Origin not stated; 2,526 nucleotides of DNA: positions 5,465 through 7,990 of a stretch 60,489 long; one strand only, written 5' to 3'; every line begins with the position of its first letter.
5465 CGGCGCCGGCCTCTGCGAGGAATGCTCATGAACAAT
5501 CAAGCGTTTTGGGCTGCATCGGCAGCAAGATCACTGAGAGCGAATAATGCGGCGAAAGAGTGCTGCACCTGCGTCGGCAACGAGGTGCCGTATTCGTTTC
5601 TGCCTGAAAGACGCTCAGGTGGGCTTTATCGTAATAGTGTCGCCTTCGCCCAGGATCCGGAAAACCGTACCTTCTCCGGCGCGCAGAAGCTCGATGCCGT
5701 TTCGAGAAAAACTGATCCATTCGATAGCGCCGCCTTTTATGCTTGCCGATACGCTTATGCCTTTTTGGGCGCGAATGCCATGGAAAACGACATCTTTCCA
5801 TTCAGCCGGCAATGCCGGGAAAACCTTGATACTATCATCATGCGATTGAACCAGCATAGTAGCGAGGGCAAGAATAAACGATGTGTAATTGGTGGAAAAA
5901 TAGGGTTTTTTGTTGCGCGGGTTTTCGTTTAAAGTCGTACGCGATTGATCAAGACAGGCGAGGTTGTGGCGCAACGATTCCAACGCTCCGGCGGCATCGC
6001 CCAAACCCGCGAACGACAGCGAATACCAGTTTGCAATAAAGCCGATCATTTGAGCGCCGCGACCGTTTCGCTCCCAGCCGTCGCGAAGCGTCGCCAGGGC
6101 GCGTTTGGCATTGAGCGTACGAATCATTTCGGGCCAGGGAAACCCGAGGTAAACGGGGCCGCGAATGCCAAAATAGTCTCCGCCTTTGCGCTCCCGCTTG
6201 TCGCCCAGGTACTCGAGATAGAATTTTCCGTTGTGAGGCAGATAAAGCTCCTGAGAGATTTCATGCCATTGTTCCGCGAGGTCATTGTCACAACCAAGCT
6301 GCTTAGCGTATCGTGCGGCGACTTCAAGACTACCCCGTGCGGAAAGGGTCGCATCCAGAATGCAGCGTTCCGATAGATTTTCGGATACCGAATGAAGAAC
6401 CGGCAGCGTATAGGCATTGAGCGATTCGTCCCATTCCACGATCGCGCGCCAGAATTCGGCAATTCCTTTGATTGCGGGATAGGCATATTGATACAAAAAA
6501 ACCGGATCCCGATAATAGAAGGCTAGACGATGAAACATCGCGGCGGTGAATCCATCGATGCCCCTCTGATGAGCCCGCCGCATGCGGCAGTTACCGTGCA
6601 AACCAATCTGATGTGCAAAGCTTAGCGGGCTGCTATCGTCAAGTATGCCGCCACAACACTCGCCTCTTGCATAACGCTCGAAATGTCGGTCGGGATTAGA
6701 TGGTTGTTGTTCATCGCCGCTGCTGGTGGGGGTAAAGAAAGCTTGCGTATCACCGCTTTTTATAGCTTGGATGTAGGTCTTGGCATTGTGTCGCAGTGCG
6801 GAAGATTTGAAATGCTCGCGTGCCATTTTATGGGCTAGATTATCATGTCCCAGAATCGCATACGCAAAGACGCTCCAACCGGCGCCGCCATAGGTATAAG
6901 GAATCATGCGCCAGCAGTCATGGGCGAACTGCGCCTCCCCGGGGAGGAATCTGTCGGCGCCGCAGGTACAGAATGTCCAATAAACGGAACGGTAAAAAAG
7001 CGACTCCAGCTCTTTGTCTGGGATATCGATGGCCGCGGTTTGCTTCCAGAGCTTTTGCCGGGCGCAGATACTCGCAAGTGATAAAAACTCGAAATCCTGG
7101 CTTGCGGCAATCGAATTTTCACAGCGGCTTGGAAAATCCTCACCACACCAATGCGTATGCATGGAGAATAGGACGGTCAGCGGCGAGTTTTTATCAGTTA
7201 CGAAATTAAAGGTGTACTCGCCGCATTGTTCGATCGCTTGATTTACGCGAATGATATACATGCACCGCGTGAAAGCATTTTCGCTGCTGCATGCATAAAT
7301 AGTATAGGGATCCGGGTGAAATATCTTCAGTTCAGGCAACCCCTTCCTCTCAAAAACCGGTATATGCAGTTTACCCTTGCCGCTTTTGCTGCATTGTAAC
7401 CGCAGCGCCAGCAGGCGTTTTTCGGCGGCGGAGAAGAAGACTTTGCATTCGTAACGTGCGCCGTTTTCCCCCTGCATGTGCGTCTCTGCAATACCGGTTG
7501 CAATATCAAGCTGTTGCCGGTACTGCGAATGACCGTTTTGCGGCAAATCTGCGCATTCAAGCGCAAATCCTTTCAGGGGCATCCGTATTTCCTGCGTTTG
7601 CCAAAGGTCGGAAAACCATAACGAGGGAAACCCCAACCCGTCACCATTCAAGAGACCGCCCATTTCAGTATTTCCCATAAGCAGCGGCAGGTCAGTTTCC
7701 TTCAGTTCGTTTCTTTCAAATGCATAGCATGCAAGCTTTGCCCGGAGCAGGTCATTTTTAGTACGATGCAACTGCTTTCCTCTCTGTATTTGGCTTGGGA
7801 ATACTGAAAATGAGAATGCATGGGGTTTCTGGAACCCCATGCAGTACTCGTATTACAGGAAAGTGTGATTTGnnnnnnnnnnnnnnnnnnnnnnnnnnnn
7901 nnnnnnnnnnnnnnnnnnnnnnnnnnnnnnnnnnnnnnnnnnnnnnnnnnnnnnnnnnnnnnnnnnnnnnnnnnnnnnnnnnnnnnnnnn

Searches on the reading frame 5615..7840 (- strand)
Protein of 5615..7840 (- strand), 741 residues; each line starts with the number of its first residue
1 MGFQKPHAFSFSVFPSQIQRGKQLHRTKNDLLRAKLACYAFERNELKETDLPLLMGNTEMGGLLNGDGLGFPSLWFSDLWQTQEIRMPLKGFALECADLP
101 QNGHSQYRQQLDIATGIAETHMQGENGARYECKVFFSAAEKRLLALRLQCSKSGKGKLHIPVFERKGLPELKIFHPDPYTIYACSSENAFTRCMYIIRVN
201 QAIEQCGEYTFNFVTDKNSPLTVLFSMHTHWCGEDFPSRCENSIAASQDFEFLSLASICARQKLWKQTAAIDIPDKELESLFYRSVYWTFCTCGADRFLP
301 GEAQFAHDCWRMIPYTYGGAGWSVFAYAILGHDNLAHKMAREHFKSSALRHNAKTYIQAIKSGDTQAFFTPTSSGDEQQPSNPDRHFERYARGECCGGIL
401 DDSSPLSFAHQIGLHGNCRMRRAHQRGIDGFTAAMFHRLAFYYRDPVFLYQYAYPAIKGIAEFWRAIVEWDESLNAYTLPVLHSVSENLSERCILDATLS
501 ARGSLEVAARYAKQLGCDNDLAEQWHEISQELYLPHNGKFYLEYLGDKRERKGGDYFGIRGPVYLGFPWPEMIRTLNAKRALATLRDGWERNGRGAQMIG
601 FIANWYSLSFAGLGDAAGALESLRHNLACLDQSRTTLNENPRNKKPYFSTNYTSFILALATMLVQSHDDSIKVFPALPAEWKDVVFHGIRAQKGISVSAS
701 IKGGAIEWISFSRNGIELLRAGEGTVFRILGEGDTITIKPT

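Call 10: search_protein_families(library=pfam, proteins=[window:5615-7840:-], max_evalue=0.001)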
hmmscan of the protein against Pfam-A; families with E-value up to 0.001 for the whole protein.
window:5615-7840:- (741 aa): 3 families
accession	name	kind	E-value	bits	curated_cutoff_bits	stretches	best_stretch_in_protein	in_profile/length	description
PF21307.2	Glyco_hydro_95_C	-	7.5e-08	33.2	27.6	1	665-707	1-43/94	Glycoside hydrolase family 95, C-terminal domain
PF14498.12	Glyco_hyd_65N_2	-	0.00018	22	27.7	1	103-162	103-160/234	Glycosyl hydrolase family 65, N-terminal domain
PF22124.2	Glyco_hydro_95_cat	-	0.00042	19.8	27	0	442-648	181-392/408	Glycosyl hydrolase family 95 catalytic domain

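Call 38: search_protein_families(library=ncbifam, proteins=[window:5615-7840:-], max_evalue=0.05)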
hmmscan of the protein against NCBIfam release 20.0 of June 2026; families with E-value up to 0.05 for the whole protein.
window:5615-7840:- (741 aa): 2 families
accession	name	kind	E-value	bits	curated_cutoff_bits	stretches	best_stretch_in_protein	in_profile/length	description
NF053734.1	KJHdlse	equivalog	3.8e-05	22.2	800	1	444-693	419-662/668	kojibiose hydrolase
NF010380.0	PRK13807.1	domain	0.0013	17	838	0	442-539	440-546/756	family 65 glycosyl hydrolase domain-containing protein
